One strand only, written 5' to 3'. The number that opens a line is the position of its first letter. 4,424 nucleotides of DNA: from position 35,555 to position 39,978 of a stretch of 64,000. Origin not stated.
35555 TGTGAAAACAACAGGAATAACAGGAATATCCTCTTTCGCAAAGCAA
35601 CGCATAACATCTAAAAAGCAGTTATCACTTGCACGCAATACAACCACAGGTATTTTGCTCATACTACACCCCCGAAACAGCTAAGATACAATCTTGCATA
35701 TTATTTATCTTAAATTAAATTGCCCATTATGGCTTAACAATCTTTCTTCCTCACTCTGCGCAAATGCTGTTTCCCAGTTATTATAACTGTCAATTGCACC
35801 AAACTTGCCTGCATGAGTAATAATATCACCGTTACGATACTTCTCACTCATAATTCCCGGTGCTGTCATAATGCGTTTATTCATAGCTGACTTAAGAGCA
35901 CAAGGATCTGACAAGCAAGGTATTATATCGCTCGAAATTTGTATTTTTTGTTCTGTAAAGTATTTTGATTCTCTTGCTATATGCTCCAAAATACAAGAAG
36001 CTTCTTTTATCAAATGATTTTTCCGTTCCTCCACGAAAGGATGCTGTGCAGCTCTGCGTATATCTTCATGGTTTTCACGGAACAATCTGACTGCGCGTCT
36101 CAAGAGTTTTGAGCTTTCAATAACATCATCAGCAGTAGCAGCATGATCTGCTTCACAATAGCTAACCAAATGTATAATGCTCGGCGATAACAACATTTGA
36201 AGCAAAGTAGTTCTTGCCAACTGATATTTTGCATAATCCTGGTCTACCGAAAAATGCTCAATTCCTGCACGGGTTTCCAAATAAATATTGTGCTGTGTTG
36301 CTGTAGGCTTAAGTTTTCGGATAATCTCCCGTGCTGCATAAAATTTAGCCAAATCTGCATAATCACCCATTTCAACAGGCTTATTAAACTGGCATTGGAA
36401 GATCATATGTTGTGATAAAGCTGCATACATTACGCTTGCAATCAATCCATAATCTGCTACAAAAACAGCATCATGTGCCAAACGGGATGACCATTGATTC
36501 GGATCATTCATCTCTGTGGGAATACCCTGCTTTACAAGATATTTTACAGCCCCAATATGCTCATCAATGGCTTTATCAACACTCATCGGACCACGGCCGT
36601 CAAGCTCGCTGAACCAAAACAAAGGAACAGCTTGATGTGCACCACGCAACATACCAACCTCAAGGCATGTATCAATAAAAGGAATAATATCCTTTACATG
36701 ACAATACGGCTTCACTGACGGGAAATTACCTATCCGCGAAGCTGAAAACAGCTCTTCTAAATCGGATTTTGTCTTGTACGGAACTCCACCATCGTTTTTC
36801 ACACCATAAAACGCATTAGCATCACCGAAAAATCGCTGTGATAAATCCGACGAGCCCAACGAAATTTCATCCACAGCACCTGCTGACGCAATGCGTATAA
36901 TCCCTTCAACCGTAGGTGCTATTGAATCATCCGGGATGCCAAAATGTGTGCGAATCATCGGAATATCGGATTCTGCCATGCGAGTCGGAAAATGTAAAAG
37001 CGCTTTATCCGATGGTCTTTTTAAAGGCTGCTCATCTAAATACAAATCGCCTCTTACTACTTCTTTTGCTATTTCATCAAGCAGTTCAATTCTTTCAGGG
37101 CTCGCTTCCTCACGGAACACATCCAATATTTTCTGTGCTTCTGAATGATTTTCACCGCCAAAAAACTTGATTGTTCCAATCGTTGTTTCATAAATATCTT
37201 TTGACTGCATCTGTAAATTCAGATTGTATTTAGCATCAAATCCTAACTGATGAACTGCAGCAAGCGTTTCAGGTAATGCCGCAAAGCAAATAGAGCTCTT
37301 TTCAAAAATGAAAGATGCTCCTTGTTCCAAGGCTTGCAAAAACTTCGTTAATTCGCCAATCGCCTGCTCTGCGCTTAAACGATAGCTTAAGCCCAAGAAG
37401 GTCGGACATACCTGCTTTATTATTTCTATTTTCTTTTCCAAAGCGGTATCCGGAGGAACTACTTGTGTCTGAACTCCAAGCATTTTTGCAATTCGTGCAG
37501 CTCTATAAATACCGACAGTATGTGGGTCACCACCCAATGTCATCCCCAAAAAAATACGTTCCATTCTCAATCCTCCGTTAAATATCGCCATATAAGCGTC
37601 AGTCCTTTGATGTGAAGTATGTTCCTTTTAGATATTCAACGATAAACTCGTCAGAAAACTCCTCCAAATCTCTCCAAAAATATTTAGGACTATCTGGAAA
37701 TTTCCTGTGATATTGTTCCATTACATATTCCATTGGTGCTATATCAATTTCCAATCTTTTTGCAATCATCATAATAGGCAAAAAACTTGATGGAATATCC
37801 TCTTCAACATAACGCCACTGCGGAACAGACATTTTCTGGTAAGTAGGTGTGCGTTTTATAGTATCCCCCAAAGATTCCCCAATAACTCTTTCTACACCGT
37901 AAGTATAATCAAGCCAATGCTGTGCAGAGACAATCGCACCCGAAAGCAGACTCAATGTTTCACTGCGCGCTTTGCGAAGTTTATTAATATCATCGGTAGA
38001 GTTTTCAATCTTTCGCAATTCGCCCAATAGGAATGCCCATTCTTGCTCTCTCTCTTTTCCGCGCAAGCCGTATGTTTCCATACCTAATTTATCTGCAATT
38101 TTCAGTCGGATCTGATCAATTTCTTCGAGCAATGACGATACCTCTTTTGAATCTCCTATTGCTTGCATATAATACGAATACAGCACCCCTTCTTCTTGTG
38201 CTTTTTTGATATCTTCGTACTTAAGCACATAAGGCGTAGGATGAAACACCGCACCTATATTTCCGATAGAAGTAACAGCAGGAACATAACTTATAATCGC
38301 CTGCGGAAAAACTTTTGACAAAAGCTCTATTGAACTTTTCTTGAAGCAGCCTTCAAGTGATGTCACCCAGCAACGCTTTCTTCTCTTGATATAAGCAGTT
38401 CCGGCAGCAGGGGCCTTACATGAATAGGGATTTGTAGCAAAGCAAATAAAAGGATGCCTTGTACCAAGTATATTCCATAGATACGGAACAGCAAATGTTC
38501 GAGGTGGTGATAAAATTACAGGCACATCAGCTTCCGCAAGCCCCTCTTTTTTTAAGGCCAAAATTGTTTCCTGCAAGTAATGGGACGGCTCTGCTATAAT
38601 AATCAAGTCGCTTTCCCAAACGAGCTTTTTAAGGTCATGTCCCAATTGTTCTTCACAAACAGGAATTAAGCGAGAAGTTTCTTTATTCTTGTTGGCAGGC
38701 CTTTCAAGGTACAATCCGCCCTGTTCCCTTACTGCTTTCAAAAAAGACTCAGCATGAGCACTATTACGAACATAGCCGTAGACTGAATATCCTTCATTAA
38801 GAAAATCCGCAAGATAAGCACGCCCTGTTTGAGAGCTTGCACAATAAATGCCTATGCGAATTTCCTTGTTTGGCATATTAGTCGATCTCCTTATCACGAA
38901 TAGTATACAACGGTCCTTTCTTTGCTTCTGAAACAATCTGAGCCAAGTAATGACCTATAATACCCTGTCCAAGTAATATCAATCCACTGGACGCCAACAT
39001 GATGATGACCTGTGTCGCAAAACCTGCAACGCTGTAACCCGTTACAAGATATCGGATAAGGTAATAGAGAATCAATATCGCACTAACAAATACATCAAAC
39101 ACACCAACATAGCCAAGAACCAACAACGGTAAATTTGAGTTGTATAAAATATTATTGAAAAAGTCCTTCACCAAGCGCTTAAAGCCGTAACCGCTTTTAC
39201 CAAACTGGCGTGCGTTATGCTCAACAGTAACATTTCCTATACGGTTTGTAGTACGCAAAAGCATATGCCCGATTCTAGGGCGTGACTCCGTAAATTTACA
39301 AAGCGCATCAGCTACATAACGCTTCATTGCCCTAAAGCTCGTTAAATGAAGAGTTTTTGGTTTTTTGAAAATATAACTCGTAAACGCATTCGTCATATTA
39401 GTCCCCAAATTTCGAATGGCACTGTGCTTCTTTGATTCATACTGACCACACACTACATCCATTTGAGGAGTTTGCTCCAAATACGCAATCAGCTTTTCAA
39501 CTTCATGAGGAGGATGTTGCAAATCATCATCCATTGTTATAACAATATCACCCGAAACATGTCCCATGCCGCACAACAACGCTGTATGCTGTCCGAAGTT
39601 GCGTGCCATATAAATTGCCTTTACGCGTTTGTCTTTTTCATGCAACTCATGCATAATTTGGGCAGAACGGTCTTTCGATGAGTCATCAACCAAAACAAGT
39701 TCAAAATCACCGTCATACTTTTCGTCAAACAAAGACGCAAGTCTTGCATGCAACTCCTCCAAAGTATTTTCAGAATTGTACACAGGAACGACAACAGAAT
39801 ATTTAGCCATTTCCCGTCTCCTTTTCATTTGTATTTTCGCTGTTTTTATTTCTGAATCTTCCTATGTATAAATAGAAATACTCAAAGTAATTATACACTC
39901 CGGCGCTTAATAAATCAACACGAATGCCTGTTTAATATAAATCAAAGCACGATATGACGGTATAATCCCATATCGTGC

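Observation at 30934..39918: Self-contained seven-gene operon combining a lipid-carrier GT2, an opine dehydrogenase, a B12-binding mutase-like fusion, two ATP-grasp ligases, a flippase-like protein and a CapA-like protein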

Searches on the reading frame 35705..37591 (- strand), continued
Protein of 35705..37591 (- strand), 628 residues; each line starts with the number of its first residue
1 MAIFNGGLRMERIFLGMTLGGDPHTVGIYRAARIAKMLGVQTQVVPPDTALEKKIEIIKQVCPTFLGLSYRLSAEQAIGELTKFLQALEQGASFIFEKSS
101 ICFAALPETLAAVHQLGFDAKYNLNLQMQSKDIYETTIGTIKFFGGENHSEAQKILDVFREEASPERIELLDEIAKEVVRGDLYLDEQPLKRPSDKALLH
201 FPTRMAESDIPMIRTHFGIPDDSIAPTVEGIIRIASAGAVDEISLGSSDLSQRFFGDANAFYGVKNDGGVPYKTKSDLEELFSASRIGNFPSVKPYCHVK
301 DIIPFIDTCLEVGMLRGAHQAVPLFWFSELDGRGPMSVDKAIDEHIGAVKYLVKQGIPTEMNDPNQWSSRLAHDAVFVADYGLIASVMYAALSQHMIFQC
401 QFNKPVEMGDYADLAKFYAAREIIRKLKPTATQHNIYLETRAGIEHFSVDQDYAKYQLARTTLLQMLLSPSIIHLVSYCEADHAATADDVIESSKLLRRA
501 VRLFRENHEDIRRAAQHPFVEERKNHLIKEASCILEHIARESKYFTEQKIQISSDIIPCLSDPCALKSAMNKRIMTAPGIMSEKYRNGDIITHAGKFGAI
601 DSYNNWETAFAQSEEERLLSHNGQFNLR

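Call 75: search_protein_families(library=pfam, proteins=[L009:5786-6985:+, L010:9498-10562:+, L011:7045-8280:-, L016:6909-8069:+, L031:6834-8420:+, L031:11889-12614:+, L045:11978-13468:+, L043:7035-8105:+, L060:7693-9150:+, L060:3391-3999:+], max_evalue=0.001)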
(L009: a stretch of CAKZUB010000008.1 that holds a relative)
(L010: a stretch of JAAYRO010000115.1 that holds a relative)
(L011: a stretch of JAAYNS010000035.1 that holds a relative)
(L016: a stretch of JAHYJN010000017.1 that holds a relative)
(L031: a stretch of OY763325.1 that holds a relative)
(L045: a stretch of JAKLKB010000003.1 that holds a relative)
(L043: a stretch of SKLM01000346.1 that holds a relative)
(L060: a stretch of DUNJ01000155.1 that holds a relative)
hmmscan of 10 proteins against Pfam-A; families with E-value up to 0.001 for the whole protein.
L009:5786-6985:+ (399 aa): 1 family
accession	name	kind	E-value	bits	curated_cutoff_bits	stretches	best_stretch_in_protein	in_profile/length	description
PF02417.20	Chromate_transp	-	3.6e-62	209.7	28.6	2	227-396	2-165/166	Chromate transporter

L010:9498-10562:+ (354 aa): 3 families
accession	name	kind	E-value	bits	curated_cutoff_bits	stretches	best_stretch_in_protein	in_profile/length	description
PF13407.12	Peripla_BP_4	-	1e-43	150.2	35.1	1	72-320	8-253/258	Periplasmic binding protein domain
PF00356.27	LacI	-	1.4e-12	47.7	27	1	7-52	1-46/46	Bacterial regulatory proteins, lacI family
PF13384.12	HTH_23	-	0.00019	21.6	24.6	0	6-28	18-40/50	Homeodomain-like domain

L011:7045-8280:- (411 aa): 2 families
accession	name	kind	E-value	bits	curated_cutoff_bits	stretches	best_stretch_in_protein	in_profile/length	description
PF07969.17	Amidohydro_3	-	1.1e-44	154.1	29.7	1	39-400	1-471/472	Amidohydrolase family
PF01979.26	Amidohydro_1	-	1.6e-19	70.8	25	1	49-400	3-345/345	Amidohydrolase family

L016:6909-8069:+ (386 aa): 2 families
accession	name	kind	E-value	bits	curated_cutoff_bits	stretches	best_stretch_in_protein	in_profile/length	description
PF01979.26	Amidohydro_1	-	1.4e-28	100.6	25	1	54-384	2-345/345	Amidohydrolase family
PF07969.17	Amidohydro_3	-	4.5e-15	56.5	29.7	1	330-385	406-472/472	Amidohydrolase family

L031:6834-8420:+ (528 aa): 7 families
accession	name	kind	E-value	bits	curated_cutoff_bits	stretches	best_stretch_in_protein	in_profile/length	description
PF12796.13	Ank_2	-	1.3e-63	212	27.3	6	339-414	1-72/90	Ankyrin repeats (3 copies)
PF00023.36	Ank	-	8.1e-60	195.8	21.1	3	372-398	5-31/33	Ankyrin repeat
PF13637.12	Ank_4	-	3.1e-58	192.9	22.7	3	339-389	1-50/50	Ankyrin repeats (many copies)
PF13606.12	Ank_3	-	8.5e-48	154.5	22.3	1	91-119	1-29/30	Ankyrin repeat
PF13857.12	Ank_5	-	8e-34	115.8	27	2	286-339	1-55/56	Ankyrin repeats (many copies)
PF23745.1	ANK_LRRK2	-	3.1e-08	34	27.5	0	236-291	33-88/130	LRRK2 ANK repeat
PF24521.3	Ank_KRIT1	-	2.1e-07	31.2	80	0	337-402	20-80/149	KRIT1 ankyrin-repeats domain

L031:11889-12614:+ (241 aa): 5 families
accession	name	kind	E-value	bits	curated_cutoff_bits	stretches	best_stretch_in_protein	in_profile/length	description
PF12695.13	Abhydrolase_5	-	7.8e-46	156.3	27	1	74-226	1-163/164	Alpha/beta hydrolase family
PF12146.15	Hydrolase_4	-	2.2e-06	27.6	27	1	124-164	71-110/239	Serine aminopeptidase, S33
PF00561.26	Abhydrolase_1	-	0.00046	20.4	25.8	1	131-171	70-108/245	alpha/beta hydrolase fold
PF20408.4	Abhydrolase_11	-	0.00048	20.3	27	1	125-167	70-110/193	Alpha/beta hydrolase domain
PF01764.32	Lipase_3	-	0.00088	19.6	22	0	121-145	55-78/140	Lipase (class 3)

L045:11978-13468:+ (496 aa): 3 families
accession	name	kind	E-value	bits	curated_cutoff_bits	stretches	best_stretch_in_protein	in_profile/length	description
PF07690.21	MFS_1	-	6e-48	164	33.4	2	12-307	1-211/347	Major Facilitator Superfamily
PF00083.30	Sugar_tr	-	2.2e-08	33.8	22.3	1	50-181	46-181/452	Sugar (and other) transporter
PF03137.26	OATP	-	0.0008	18.3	25.8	1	401-466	134-199/545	Organic Anion Transporter Polypeptide (OATP) family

L043:7035-8105:+ (356 aa): 1 family
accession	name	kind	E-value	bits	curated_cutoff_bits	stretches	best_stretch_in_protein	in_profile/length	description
PF07478.18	Dala_Dala_lig_C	-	1.3e-16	61.1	24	1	146-324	37-200/204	D-ala D-ala ligase C-terminus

L060:7693-9150:+ (485 aa): 4 families
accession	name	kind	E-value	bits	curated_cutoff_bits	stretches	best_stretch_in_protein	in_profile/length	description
PF00478.31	IMPDH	-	2.3e-169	563.3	25.6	1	9-471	1-345/345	IMP dehydrogenase / GMP reductase domain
PF00571.33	CBS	-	2.3e-24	85.9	24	2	96-141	7-52/57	CBS domain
PF03060.21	NMO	-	1.7e-14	54.4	28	2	212-373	84-234/331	Nitronate monooxygenase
PF01070.24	FMN_dh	-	2.6e-06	27.2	24.9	1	270-365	218-306/350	FMN-dependent dehydrogenase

L060:3391-3999:+ (202 aa): 1 family
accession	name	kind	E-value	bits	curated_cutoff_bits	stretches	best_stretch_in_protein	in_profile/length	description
PF00730.31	HhH-GPD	-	2e-17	63.9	26.2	1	44-173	1-95/108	HhH-GPD superfamily base excision DNA repair protein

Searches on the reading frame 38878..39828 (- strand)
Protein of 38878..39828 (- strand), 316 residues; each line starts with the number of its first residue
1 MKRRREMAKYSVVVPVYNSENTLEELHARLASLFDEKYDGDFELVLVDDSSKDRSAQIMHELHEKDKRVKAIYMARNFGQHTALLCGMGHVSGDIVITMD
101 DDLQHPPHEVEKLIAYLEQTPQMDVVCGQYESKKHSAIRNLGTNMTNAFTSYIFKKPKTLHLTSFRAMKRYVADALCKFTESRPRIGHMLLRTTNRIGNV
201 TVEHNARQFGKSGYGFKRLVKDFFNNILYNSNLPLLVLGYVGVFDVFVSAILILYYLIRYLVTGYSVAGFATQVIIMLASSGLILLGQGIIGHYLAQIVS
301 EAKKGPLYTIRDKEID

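Call 3: search_protein_families(library=pfam, proteins=[window:38878-39828:-], max_evalue=0.01)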
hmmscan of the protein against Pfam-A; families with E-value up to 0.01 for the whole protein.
window:38878-39828:- (316 aa): 3 families
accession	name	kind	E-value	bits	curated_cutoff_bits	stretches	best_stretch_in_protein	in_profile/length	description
PF00535.33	Glycos_transf_2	-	2.9e-34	118.9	23.3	1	11-167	1-157/168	Glycosyl transferase family 2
PF13641.12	Glyco_tranf_2_3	-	2.8e-07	31.2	27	1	10-138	3-131/230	Glycosyltransferase like family 2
PF10111.15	Glyco_tranf_2_2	-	1.3e-06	28.5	27.3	1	11-129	1-123/276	Glycosyltransferase like family 2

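Call 4: search_protein_families(library=ncbifam, proteins=[window:38878-39828:-], max_evalue=0.01)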
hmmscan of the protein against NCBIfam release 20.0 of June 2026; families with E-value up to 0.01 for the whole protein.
window:38878-39828:- (316 aa): 23 families
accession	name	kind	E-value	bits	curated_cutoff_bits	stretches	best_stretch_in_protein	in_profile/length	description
NF047588.1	GlcsyltransPgfSStrep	equivalog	7.3e-48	163.4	500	1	9-315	2-307/308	glycosyltransferase PgfS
NF007986.1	PRK10714.1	equivalog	9.3e-47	159.6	529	1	6-311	4-309/316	undecaprenyl-phosphate 4-deoxy-4-formamido-L-arabinose transferase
TIGR03937.1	PgaC_IcaA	equivalog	3.6e-17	62.4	422.3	1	4-153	41-184/407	poly-beta-1,6-N-acetyl-D-glucosamine synthase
TIGR04242.1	nodulat_NodC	equivalog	1.4e-15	57.1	550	1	6-135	46-173/395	chitooligosaccharide synthase NodC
NF047683.1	TeichurnBiosyTuaG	equivalog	1.4e-13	51.1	400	1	8-120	6-114/252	teichuronic acid biosynthesis protein TuaG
TIGR03111.1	glyc2_xrt_Gpos1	hypoth_equivalog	1.4e-13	50.5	363.95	1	6-134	47-173/439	TIGR03111 family XrtG-associated glycosyltransferase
NF041875.1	EPS_EpsD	equivalog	1.3e-12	47.8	370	1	11-133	2-119/325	exopolysaccharide biosynthesis glycosyltransferase EpsD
NF007482.0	PRK10073.1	equivalog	4.3e-12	45.7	423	1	6-126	4-118/334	glycosyltransferase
NF010496.0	PRK13915.1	equivalog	2.3e-10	40.1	262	1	4-131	27-156/307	glucosyl-3-phosphoglycerate synthase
NF053739.1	GlytfEpsEBac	equivalog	9.3e-10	37.9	450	1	9-128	2-118/265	glycosyltransferase EpsE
TIGR03965.1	mycofact_glyco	equivalog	3.7e-09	36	280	1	7-128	73-189/467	mycofactocin biosynthesis glycosyltransferase MftF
NF038302.1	EPS_HpsE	equivalog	8.1e-09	34.9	300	1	10-131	3-125/307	hormogonium polysaccharide biosynthesis glycosyltransferase HpsE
NF050050.1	ProtGlycPglI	equivalog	1.4e-08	34.5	500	1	7-116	1-107/306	GalNAc(5)-diNAcBac-PP-undecaprenol beta-1,3-glucosyltransferase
NF041394.1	GtaseAglG_Halo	equivalog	2.1e-08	33.8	440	1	9-125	2-115/304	glucosyl-dolichyl phosphate glucuronosyltransferase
TIGR04182.1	glyco_TIGR04182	equivalog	2.4e-08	33.7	325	1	11-295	3-282/293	S-layer glycoprotein N-glycosyltransferase AglJ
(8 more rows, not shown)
